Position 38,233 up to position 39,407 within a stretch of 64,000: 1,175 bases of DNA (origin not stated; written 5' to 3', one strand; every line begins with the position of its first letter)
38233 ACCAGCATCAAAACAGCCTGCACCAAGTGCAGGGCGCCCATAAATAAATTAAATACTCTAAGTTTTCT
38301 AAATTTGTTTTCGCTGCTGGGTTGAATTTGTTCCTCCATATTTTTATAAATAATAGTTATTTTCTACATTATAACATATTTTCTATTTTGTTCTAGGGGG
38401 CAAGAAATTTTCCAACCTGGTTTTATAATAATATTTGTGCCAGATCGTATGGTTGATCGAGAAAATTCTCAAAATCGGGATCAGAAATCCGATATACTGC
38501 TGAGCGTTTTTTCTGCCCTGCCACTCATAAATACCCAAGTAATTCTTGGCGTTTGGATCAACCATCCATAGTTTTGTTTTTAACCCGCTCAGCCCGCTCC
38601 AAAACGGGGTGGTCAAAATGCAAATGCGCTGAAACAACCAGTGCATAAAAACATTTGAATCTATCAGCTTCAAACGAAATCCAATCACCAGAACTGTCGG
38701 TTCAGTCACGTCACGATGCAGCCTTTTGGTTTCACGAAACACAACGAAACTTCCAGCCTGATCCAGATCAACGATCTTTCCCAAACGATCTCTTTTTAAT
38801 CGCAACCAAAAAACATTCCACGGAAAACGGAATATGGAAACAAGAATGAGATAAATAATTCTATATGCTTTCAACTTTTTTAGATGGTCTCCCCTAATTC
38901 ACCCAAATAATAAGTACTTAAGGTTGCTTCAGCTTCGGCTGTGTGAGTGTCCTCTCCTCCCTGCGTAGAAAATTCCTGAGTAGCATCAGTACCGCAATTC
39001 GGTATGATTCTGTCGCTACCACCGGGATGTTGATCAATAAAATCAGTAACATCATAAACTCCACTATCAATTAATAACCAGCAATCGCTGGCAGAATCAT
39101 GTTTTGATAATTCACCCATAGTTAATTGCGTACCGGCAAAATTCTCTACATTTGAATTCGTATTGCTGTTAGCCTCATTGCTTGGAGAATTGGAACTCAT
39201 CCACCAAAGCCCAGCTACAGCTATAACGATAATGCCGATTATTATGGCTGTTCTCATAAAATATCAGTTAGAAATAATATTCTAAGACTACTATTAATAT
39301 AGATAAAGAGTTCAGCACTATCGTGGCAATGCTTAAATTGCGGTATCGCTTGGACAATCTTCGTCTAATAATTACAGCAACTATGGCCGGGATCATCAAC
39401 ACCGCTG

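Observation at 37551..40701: Heliorhodopsin gene ending a six-gene membrane operon with a cytochrome b5-like heme protein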

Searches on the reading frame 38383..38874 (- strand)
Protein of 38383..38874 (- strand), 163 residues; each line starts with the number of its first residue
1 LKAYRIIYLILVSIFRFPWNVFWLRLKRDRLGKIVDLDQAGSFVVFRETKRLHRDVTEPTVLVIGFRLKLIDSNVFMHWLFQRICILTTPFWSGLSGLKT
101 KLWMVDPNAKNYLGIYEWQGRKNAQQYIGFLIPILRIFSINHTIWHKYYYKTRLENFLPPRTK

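Call 3: search_protein_families(library=pfam, proteins=[window:38383-38874:-], max_evalue=0.01)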
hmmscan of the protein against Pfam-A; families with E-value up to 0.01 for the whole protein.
window:38383-38874:- (163 aa): 1 family
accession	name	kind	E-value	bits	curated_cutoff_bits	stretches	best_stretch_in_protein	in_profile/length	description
PF08803.17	ydhR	-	3.7e-05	24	27.1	1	96-149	31-84/96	Putative mono-oxygenase ydhR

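Call 4: search_protein_families(library=ncbifam, proteins=[window:38383-38874:-], max_evalue=0.01)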
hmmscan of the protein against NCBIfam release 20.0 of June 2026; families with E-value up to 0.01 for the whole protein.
window:38383-38874:- (163 aa): 0 families

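Call 30: find_homologous_proteins(query=window:38383-38874:-, max_evalue=0.001)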
Query window:38383-38874:- (163 aa): 166 proteins with E <= 0.001 among 203 candidates; the best 120 are listed.
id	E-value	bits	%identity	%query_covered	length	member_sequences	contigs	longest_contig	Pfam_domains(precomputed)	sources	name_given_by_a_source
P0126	4.0e-107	373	100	100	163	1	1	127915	-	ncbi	-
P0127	1.5e-52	196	55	97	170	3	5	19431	-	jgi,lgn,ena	-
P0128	1.9e-50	189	55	94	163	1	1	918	-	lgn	-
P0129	2.5e-50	188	54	96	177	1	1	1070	-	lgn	-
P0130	8.7e-50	187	55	95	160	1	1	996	-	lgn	-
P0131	3.5e-49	185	53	97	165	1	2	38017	-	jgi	-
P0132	6.7e-49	184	54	93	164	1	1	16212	-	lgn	-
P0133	1.0e-48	183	54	93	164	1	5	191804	-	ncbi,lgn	-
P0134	4.3e-48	181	55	95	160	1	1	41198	-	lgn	-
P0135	3.1e-47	178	55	86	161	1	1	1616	-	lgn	-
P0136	3.8e-47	178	58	92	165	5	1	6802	-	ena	-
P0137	2.0e-46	176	56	83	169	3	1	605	PF08803.18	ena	-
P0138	2.4e-46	175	52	94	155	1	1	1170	-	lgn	-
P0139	3.2e-46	175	54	75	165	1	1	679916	-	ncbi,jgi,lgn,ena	ncbi:MAG: hypothetical protein WC505_01970 [Patescibacteria group bacterium]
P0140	3.5e-46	175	56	83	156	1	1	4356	-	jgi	jgi:hypothetical protein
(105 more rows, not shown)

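Call 32: find_related_loci(query=A2, collection=metagenome_contigs, flank=10000)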
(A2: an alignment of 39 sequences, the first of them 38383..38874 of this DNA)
Query A2 (163 aa) in metagenome_contigs; peptide patterns used: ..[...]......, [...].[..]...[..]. (x = any residue, [..] = any of these).
105 stretches matched a pattern; 26 encode a relative of the query (tblastn E <= 1e-3); 26 distinct loci.
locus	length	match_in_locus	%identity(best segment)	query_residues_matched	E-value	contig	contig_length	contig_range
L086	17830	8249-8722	55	1-158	5e-56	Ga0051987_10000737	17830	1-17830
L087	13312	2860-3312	57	9-158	1e-52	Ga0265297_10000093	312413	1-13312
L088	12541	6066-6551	50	1-161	8e-50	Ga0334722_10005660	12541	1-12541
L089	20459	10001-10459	51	6-158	8e-50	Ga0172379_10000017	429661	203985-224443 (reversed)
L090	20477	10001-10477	51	2-158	8e-50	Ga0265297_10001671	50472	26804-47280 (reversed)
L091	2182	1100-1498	54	24-158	2e-47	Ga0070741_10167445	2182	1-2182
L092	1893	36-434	54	24-158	8e-48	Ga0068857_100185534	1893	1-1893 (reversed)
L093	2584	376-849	49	1-159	2e-46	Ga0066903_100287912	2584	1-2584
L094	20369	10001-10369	54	36-158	2e-43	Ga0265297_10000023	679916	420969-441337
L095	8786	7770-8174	49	24-158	5e-43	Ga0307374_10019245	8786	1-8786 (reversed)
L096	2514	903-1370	47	7-161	1e-41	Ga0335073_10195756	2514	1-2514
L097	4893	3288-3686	50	29-161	2e-41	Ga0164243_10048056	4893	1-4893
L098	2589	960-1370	50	24-158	9e-41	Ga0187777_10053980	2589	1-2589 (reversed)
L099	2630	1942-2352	50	24-158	1e-40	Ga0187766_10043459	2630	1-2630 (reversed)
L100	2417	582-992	49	24-161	3e-40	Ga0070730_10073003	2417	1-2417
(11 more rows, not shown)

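Call 57: predict_structure(alignment_id=A2)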
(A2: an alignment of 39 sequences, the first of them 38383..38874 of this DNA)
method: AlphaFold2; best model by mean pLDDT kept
length: 163 residues; sequences in the alignment: 39
mean_pLDDT: 91.7   pTM: 0.85
mean pLDDT of the five models: 91.7, 91.4, 90.5, 89.8, 89.5
residues with pLDDT >= 90: 114; 70-90: 46; 50-70: 3; < 50: 0
segments of 3 or more residues with pLDDT < 50: none
pLDDT, mean of each block of 10 residues (from residue 1): 83 83 93 95 97 88 95 82 91 89 95 97 95 94 97 95 89
secondary structure, 60 per line:
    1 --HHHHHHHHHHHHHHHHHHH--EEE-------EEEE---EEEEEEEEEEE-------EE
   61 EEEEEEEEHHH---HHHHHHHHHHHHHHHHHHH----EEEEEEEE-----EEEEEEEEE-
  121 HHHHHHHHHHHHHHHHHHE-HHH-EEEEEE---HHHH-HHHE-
elements in order: H3-21 E24-26 E34-37 E41-51 E59-68 H75-93 E98-105 E111-119 H121-138 E145-150 H154-157

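Call 59: fold_search(model_id=the predicted structure, library=pdb)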
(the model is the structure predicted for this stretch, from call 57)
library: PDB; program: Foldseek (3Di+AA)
matches with E <= 10: 1307; with E <= 0.001: 6
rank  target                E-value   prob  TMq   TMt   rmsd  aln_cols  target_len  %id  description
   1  3fez                  1.8e-04  1.00  0.42  0.41   9.1       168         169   12  Crystal structure of uncharacterized ferredoxin fold protein related to antibiotic biosynthesis monooxygenases (YP_01483 (released 2008-12-16)
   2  4ae5_C                7.6e-04  1.00  0.51  0.53  12.2       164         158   11  STRUCTURE OF A MAJOR REGULATOR OF STAPHYLOCOCCAL PATHOGENESIS (released 2012-07-04)
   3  4kia                  8.6e-04  1.00  0.46  0.48   6.9       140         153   11  Crystal structure of LmHde, heme-degrading enzyme, from Listeria monocytogenes (released 2014-03-12)
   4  4ae5_D                9.2e-04  1.00  0.51  0.52  12.1       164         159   12  STRUCTURE OF A MAJOR REGULATOR OF STAPHYLOCOCCAL PATHOGENESIS (released 2012-07-04)
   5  7kcj_B                9.7e-04  1.00  0.41  0.38   6.0       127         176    9  The crystal structure of the translation initiation factor EIF4E5 from Leishmania major (released 2021-06-02)
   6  3fj2                  9.7e-04  1.00  0.45  0.43   8.7       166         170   10  CRYSTAL STRUCTURE OF A MONOOXYGENASE-LIKE PROTEIN (LIN2316) FROM LISTERIA INNOCUA AT 1.85 A RESOLUTION (released 2009-01-13)
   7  4ae5_A                1.7e-03  1.00  0.47  0.48  12.6       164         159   10  STRUCTURE OF A MAJOR REGULATOR OF STAPHYLOCOCCAL PATHOGENESIS (released 2012-07-04)
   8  3kg0_C                1.8e-03  1.00  0.42  0.64   4.0       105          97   17  Crystal structure of SnoaB, a cofactor-independent oxygenase from Streptomyces nogalater, determined to 1.7 resolution (released 2010-01-26)
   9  3tvz_A                2.1e-03  0.99  0.40  0.43  11.7       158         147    9  Structure of Bacillus subtilis HmoB (released 2012-07-11)
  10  9q73_A                2.3e-03  1.00  0.42  0.38   6.4       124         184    9  Crystal structure of T. brucei EIF4E5 in complex with EIF4G1 peptide (released 2026-01-21)
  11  9q72                  2.4e-03  1.00  0.41  0.37   6.6       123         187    9  Trypanosoma brucei EIF4E5 translation initiation factor in complex with cap-4 (released 2025-11-26)
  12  4fvc_A                2.6e-03  0.99  0.40  0.43  11.3       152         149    9  HmoB structure with heme (released 2013-07-03)
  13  3fgv_A                2.7e-03  1.00  0.37  0.57   4.6       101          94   12  CRYSTAL STRUCTURE OF A PUTATIVE ANTIBIOTIC BIOSYNTHESIS MONOOXYGENASE (SPO2313) FROM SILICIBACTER POMEROYI DSS-3 AT 1. (released 2008-12-23)
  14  1wd6_A                2.9e-03  1.00  0.43  0.67   3.6       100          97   16  crystal structure of JW1657 from Escherichia coli (released 2004-11-12)
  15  9lmn_A                2.9e-03  1.00  0.40  0.19   4.1       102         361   11  Crystal structure of a polyketide ABM/SchA-like domain-containing protein WhiE-ORFI from Streptomyces coelicolor (released 2025-11-26)
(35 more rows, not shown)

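Call 64: find_encoding_contigs(protein=P0126, flank=3000, max_places=2)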
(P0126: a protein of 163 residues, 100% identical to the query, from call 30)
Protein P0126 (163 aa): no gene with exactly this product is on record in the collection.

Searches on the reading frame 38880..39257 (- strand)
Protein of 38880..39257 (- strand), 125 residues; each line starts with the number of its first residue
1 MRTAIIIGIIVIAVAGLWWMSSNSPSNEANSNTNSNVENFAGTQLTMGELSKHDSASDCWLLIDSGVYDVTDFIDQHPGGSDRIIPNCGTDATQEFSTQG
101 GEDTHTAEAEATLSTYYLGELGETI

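Call 3: search_protein_families(library=pfam, proteins=[window:38880-39257:-], max_evalue=0.01)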
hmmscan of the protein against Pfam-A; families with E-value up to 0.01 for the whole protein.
window:38880-39257:- (125 aa): 1 family
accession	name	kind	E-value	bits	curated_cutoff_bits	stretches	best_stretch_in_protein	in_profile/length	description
PF00173.33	Cyt-b5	-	1.8e-21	76.4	23.7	1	47-121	2-73/74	Cytochrome b5-like Heme/Steroid binding domain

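Call 4: search_protein_families(library=ncbifam, proteins=[window:38880-39257:-], max_evalue=0.01)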
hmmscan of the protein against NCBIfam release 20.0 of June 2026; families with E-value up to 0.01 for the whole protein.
window:38880-39257:- (125 aa): 0 families

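Call 6: search_solved_structures(query=window:38880-39257:-, show_alignments=2)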
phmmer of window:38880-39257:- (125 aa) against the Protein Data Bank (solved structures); distinct sequences matched with E-value up to 0.001: 58.
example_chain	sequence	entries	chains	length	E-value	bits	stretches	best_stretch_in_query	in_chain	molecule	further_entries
3ozz_B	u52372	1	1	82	5.9e-14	55.5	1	45-121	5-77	Cytochrome b5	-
3ner_A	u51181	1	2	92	3.2e-13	53.1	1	43-121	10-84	Cytochrome b5 type B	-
1awp_A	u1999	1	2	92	3.3e-13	53.1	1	43-121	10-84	CYTOCHROME B5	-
3mus_A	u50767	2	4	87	4.4e-13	52.7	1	43-121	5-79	Cytochrome b5 type B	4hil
1b5m_A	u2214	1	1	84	4.7e-13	52.6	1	44-121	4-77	CYTOCHROME B5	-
1eue_A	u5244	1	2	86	5.4e-13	52.4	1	43-121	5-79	CYTOCHROME B5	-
4hin_A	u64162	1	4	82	7.4e-13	51.9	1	45-121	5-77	Cytochrome b5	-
4b8n_A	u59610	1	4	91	1.4e-12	51.1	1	43-97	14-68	CYTOCHROME B5-HOST ORIGIN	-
1lqx_A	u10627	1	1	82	1.7e-12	50.8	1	45-121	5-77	cytochrome b5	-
1sh4_A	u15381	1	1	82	1.7e-12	50.8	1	45-121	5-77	Cytochrome b5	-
1cxy_A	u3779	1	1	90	1.8e-12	50.7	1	45-123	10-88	CYTOCHROME B5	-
1es1_A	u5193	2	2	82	2.5e-12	50.2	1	45-121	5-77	CYTOCHROME B5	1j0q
1lr6_A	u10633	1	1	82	3.2e-12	49.9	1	45-121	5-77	cytochrome b5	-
3x32_A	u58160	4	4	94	3.3e-12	49.8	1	44-121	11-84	Cytochrome b5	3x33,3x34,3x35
1ehb_A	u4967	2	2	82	4.3e-12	49.5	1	45-121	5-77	PROTEIN (CYTOCHROME B5) | Cytochrome B5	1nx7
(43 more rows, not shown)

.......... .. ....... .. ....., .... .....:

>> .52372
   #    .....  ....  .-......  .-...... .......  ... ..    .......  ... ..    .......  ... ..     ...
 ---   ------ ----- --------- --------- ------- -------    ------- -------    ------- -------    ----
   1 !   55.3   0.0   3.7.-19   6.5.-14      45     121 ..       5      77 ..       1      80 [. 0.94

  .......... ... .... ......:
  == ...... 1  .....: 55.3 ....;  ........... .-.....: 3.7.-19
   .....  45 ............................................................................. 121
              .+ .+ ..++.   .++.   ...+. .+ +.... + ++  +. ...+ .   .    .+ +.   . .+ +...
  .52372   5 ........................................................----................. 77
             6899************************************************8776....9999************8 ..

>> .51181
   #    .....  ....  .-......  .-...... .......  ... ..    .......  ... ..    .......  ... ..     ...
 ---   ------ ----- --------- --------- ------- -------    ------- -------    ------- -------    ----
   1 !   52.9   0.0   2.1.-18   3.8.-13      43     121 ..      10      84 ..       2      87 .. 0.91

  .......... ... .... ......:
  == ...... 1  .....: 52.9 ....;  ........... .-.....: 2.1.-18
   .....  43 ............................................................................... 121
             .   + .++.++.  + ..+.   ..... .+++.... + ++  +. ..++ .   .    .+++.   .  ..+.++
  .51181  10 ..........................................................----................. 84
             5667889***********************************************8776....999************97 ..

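Call 16: find_homologous_proteins(query=window:38880-39257:-, max_evalue=0.00001)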
Query window:38880-39257:- (125 aa): 5 proteins with E <= 0.00001 among 22 candidates.
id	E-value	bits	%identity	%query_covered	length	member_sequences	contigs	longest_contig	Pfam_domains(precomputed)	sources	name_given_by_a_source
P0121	1.4e-77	276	100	100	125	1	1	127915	PF00173.34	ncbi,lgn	-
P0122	6.9e-16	76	46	57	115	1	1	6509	PF00173.34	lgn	-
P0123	3.3e-12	64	43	60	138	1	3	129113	PF00173.34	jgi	jgi:cytochrome b involved in lipid metabolism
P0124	8.6e-11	60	40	62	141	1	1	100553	PF00173.34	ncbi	-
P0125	1.8e-9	56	45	44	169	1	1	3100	PF00173.34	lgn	-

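Call 17: find_encoding_contigs(protein=P0124, flank=8000, max_places=2)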
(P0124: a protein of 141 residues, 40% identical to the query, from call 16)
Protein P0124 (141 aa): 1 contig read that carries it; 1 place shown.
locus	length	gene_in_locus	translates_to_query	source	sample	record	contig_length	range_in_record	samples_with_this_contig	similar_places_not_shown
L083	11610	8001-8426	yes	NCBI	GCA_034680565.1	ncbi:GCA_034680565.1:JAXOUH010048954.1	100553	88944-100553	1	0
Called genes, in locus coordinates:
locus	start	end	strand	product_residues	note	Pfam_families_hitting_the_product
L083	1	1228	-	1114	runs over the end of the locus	PF02811:PHP, PF07733:DNA_pol3_alpha, PF17657:DNA_pol3_finger, PF14579:HHH_6, PF01336:tRNA_anti-codon (weak)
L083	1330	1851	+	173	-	-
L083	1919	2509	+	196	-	PF01351:RNase_HII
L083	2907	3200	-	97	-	PF02033:RBFA (weak)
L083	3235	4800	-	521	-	PF00009:GTP_EFTU, PF00071:Ras, PF01926:MMR_HSR1, PF08477:Roc (weak), PF22042:EF-G_D2, PF03144:GTP_EFTU_D2 (faint), PF11987:IF-2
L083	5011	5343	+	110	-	-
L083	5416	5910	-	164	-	PF14584:DUF4446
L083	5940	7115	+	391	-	PF00266:Aminotran_5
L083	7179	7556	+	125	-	-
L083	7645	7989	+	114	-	PF13083:KH_KhpA-B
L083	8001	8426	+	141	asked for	PF00173:Cyt-b5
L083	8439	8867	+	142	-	PF07681:DoxX (weak)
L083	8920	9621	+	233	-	PF01746:tRNA_m1G_MT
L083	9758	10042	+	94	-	-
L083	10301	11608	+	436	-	?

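Call 18: find_encoding_contigs(protein=P0123, flank=8000, max_places=2)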
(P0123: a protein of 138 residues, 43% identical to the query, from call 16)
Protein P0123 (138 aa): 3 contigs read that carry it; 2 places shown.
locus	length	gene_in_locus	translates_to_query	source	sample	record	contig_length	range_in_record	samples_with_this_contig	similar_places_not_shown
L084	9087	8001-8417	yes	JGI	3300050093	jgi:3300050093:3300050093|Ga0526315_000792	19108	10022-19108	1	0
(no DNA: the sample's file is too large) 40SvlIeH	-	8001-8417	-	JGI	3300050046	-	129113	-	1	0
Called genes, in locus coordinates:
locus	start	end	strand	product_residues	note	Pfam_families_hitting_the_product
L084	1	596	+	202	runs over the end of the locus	PF09335:VTT_dom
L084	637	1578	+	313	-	-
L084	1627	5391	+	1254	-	PF03629:SASA, PF13884:Peptidase_S74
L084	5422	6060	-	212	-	-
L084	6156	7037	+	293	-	PF06983:3-dmu-9_3-mt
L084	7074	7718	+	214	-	-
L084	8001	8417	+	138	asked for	PF00173:Cyt-b5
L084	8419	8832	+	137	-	PF07681:DoxX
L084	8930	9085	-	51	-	?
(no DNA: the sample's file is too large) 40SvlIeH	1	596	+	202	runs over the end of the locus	PF09335:VTT_dom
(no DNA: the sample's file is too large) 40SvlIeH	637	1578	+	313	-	-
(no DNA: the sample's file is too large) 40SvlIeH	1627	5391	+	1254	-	PF03629:SASA, PF13884:Peptidase_S74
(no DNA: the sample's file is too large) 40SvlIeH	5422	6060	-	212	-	-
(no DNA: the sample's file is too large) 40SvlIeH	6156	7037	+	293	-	PF06983:3-dmu-9_3-mt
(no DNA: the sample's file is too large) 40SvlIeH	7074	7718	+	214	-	-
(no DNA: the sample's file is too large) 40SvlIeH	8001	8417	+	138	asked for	PF00173:Cyt-b5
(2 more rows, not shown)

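Call 19: find_encoding_contigs(protein=P0122, flank=8000, max_places=2)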
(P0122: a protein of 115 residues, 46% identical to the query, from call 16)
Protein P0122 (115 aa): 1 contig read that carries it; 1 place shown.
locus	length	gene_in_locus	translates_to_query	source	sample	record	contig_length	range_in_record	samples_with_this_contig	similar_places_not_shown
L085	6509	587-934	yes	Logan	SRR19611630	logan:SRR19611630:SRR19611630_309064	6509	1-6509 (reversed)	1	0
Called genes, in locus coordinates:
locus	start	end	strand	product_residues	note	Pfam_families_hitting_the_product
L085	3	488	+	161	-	?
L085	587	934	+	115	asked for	PF00173:Cyt-b5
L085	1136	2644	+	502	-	PF13506:Glyco_transf_21, PF13641:Glyco_tranf_2_3, PF00535:Glycos_transf_2, PF03552:Cellulose_synt (weak), PF13632:Glyco_trans_2_3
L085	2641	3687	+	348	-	PF13439:Glyco_transf_4, PF20706:GT4-conflict (weak), PF00534:Glycos_transf_1, PF13692:Glyco_trans_1_4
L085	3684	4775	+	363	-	PF13439:Glyco_transf_4, PF00534:Glycos_transf_1, PF13692:Glyco_trans_1_4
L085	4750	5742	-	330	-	PF00535:Glycos_transf_2, PF10111:Glyco_tranf_2_2, PF13641:Glyco_tranf_2_3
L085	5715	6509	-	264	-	?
